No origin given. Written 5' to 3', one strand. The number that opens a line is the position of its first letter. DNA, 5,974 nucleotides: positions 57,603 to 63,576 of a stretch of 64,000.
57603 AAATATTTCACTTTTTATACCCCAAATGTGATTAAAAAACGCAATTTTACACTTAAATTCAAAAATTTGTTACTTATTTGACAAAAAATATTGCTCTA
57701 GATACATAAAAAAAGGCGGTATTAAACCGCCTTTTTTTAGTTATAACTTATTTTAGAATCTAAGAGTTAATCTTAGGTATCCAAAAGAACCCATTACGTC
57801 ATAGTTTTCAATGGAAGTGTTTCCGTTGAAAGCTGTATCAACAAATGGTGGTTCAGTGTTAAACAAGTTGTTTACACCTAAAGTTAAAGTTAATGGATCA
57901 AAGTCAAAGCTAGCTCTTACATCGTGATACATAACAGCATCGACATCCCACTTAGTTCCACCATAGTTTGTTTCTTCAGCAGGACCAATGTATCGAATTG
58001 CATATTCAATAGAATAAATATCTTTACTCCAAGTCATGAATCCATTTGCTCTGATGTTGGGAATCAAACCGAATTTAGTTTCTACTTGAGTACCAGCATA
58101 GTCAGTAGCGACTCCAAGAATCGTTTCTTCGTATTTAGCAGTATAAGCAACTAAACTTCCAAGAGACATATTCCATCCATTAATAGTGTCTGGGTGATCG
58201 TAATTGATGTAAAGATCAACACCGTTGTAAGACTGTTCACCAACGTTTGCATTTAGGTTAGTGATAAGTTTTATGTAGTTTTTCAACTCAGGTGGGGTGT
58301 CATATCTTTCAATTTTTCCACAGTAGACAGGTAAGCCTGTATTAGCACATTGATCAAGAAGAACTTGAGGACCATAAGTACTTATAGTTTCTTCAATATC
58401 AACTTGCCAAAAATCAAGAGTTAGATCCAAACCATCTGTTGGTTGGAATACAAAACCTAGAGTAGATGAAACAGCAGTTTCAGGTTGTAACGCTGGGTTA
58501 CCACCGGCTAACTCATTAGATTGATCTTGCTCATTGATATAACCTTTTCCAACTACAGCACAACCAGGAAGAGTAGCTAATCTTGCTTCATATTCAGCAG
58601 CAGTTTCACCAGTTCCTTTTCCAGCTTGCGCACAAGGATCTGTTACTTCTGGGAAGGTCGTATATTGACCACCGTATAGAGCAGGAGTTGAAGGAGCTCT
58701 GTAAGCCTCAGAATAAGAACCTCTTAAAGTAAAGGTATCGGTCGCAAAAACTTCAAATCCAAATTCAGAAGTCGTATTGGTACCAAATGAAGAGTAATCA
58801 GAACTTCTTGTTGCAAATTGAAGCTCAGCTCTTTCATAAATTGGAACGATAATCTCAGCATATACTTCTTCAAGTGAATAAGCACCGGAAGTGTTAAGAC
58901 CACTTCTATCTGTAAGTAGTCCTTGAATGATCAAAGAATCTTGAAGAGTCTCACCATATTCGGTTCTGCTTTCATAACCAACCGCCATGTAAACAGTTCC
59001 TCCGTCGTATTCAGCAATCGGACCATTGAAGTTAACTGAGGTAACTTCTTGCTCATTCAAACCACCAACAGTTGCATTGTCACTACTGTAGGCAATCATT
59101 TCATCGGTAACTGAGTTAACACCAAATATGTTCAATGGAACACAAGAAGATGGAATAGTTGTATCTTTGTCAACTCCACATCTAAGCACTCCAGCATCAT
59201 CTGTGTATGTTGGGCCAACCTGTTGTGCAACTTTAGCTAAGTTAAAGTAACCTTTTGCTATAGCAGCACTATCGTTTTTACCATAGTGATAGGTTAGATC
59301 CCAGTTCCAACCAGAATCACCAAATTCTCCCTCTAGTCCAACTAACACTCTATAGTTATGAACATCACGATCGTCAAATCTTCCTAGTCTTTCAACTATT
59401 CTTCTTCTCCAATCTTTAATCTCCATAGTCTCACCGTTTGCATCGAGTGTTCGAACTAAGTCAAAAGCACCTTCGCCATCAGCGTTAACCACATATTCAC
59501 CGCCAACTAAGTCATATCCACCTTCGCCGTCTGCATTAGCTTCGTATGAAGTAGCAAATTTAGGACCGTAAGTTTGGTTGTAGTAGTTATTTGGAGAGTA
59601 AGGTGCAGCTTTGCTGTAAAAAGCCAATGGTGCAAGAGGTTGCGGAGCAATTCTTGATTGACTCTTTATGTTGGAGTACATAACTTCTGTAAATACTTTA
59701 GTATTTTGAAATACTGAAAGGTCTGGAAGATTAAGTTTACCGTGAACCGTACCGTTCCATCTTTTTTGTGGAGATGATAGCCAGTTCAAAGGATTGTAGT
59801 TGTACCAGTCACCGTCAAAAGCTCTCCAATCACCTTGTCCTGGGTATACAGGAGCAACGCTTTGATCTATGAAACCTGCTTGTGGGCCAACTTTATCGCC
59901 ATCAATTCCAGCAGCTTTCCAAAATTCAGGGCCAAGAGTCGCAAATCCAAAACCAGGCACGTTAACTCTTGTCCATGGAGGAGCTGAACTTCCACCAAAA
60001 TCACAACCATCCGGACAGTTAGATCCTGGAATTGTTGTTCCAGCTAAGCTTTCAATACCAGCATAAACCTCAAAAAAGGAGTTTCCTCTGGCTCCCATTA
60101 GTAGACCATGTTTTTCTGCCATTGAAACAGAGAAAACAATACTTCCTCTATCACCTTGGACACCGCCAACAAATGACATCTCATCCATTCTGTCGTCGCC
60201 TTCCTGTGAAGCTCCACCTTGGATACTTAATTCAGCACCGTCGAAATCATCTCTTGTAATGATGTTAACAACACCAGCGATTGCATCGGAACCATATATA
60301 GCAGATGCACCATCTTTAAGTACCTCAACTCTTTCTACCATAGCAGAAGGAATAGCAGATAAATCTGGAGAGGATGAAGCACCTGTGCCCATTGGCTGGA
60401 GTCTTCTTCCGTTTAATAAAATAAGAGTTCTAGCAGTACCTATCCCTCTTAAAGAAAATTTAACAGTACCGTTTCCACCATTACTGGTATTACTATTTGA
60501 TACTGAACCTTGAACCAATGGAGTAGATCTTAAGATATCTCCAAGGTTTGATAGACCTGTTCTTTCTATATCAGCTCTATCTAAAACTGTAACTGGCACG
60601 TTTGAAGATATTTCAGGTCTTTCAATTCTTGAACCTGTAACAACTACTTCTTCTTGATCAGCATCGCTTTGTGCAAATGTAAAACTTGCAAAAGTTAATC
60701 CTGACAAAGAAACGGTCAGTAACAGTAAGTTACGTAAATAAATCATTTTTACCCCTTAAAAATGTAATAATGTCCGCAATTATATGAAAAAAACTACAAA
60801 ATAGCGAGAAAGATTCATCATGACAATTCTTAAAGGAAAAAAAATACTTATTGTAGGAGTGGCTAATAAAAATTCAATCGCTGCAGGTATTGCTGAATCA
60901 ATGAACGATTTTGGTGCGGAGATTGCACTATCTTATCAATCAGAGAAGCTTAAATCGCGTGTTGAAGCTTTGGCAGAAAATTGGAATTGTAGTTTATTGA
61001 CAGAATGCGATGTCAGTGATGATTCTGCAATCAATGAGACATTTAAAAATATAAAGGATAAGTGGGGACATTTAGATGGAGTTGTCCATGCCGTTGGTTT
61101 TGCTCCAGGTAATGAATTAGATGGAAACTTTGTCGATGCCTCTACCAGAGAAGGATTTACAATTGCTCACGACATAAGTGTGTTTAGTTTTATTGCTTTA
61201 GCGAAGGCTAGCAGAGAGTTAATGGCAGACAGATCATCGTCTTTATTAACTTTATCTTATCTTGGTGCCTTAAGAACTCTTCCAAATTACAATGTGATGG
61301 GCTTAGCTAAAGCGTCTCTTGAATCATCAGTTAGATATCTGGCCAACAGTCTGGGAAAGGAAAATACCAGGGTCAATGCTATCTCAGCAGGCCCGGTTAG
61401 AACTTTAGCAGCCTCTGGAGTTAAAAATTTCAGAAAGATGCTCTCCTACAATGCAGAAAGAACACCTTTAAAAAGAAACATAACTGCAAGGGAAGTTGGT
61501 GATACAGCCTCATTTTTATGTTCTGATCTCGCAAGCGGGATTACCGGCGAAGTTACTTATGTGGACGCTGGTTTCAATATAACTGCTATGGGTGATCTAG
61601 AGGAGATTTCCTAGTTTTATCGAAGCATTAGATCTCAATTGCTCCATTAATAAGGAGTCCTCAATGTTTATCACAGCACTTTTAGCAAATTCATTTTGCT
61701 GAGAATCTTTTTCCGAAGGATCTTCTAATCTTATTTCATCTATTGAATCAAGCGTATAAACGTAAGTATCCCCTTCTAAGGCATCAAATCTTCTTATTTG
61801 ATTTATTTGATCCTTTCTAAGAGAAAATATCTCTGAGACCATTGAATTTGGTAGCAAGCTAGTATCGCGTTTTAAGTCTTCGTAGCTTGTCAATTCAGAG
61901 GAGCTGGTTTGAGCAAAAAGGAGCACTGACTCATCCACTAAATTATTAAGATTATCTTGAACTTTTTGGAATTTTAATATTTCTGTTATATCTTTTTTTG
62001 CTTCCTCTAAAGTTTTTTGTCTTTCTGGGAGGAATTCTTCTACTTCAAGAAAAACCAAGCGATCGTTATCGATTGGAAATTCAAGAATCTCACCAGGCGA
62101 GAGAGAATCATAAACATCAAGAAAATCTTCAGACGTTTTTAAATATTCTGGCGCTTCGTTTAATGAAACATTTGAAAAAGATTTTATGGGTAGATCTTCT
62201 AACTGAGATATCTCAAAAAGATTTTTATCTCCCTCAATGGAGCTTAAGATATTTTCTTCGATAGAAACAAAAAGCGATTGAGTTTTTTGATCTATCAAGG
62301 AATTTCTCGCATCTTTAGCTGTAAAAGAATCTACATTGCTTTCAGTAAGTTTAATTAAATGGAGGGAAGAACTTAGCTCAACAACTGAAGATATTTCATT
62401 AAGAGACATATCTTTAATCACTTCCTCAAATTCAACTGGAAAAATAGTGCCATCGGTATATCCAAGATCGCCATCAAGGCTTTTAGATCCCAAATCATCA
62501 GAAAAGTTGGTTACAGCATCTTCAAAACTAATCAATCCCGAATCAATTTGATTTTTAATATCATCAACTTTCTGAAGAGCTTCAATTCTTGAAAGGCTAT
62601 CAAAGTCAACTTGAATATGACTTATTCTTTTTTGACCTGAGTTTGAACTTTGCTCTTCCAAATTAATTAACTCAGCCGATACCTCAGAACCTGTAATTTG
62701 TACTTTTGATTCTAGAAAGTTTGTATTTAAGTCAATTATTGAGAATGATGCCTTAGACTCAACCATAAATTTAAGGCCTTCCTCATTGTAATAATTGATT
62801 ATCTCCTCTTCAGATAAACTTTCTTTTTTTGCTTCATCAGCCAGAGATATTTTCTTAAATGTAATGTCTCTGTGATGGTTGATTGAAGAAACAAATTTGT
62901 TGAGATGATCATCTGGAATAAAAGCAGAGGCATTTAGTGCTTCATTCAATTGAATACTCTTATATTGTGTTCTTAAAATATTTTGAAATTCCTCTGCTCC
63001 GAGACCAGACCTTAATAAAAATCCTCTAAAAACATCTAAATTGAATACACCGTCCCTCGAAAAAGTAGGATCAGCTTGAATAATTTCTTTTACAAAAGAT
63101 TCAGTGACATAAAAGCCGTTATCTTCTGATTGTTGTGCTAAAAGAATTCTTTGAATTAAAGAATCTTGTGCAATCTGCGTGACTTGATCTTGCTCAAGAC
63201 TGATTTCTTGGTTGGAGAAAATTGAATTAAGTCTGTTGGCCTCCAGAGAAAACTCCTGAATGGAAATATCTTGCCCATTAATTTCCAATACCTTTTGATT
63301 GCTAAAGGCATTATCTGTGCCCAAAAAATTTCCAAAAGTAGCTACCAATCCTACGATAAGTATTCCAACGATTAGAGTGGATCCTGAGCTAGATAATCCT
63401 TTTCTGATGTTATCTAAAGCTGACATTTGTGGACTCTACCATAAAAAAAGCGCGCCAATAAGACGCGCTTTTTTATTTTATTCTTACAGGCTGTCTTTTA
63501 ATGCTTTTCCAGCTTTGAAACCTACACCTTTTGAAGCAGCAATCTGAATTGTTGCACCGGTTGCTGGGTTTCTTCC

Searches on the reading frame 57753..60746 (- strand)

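Call 61: search_protein_families(library=ncbifam, proteins=[window:57753-60746:-], max_evalue=1e-10)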
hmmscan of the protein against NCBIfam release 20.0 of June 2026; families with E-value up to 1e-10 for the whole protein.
window:57753-60746:- (997 aa): 16 families
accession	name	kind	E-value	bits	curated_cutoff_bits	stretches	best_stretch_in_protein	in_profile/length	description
TIGR01779.1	TonB-B12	equivalog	1.8e-35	122.6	599.7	1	12-214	8-201/614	TonB-dependent vitamin B12 receptor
NF007926.1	PRK10641.1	equivalog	4e-29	101.6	836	1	17-179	14-168/617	TonB-dependent vitamin B12 receptor BtuB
NF007478.2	PRK10064.1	equivalog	2.3e-25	89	745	1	5-166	5-159/663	catecholate siderophore receptor CirA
NF010010.0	PRK13483.1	equivalog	4.1e-24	84.5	927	1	17-176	19-174/660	ligand-gated channel protein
NF010038.0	PRK13513.1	equivalog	4.3e-21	75.1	942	1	23-180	27-180/659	ligand-gated channel protein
NF010051.0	PRK13528.1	subfamily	1.6e-20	72.9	583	1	9-200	11-212/727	FepA family TonB-dependent siderophore receptor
NF010048.1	PRK13524.1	subfamily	2e-20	72.9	493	1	26-196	35-212/744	FepA family TonB-dependent siderophore receptor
TIGR01786.1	TonB-hemlactrns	subfamily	7.6e-20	70.8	323.75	1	33-167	2-136/719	TonB-dependent hemoglobin/transferrin/lactoferrin family receptor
NF010012.0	PRK13486.1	equivalog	2.4e-19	69.1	924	1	9-182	6-175/696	TonB-dependent receptor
NF010011.0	PRK13484.1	equivalog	7.9e-19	67.4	1197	1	20-166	19-160/682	IreA family TonB-dependent siderophore receptor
TIGR01785.1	TonB-hemin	subfamily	5.9e-18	64.7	316.85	1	32-167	2-131/677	TonB-dependent heme/hemoglobin receptor family protein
NF050067.1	TonBEntbctnRecCfrA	equivalog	1.7e-17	63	1200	1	17-177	12-170/698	TonB-dependent ferric enterobactin receptor CfrA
TIGR01782.1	TonB-Xanth-Caul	subfamily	3.3e-16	58.8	310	0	668-965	595-838/868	TonB-dependent receptor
TIGR01783.1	TonB-siderophor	subfamily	1.4e-15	57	223.5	1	49-183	5-126/649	TonB-dependent siderophore receptor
TIGR04056.1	OMP_RagA_SusC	subfamily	8e-13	47.6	368.25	1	24-175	71-213/981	SusC/RagA family TonB-linked outer membrane protein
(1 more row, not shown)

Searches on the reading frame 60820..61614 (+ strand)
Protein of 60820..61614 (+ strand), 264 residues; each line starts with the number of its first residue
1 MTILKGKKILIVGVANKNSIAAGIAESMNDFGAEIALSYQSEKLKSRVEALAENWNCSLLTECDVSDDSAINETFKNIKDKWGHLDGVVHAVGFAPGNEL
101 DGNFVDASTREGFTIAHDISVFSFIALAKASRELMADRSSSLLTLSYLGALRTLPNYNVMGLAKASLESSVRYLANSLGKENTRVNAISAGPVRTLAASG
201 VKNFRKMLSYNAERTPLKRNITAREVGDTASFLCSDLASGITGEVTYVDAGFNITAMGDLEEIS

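Call 32: search_protein_families(library=pfam, proteins=[window:60820-61614:+], max_evalue=0.0001)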
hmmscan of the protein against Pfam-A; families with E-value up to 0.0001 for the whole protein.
window:60820-61614:+ (264 aa): 2 families
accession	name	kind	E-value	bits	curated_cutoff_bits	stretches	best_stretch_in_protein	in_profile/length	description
PF13561.12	adh_short_C2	-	2.8e-84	282.8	27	1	13-253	1-236/236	Enoyl-(Acyl carrier protein) reductase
PF00106.31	adh_short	-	5.3e-17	62.4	26.6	1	8-198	2-187/195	short chain dehydrogenase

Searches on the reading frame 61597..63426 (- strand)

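Call 61: search_protein_families(library=ncbifam, proteins=[window:61597-63426:-], max_evalue=1e-10)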
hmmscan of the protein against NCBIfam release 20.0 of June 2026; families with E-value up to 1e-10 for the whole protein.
window:61597-63426:- (609 aa): 2 families
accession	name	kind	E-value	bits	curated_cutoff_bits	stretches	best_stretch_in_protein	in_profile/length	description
NF008054.0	PRK10788.1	equivalog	1.9e-31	109.5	493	1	4-365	2-360/626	peptidylprolyl isomerase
NF008038.0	PRK10770.1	equivalog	2.1e-11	43.3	394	0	283-367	303-388/431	peptidylprolyl isomerase SurA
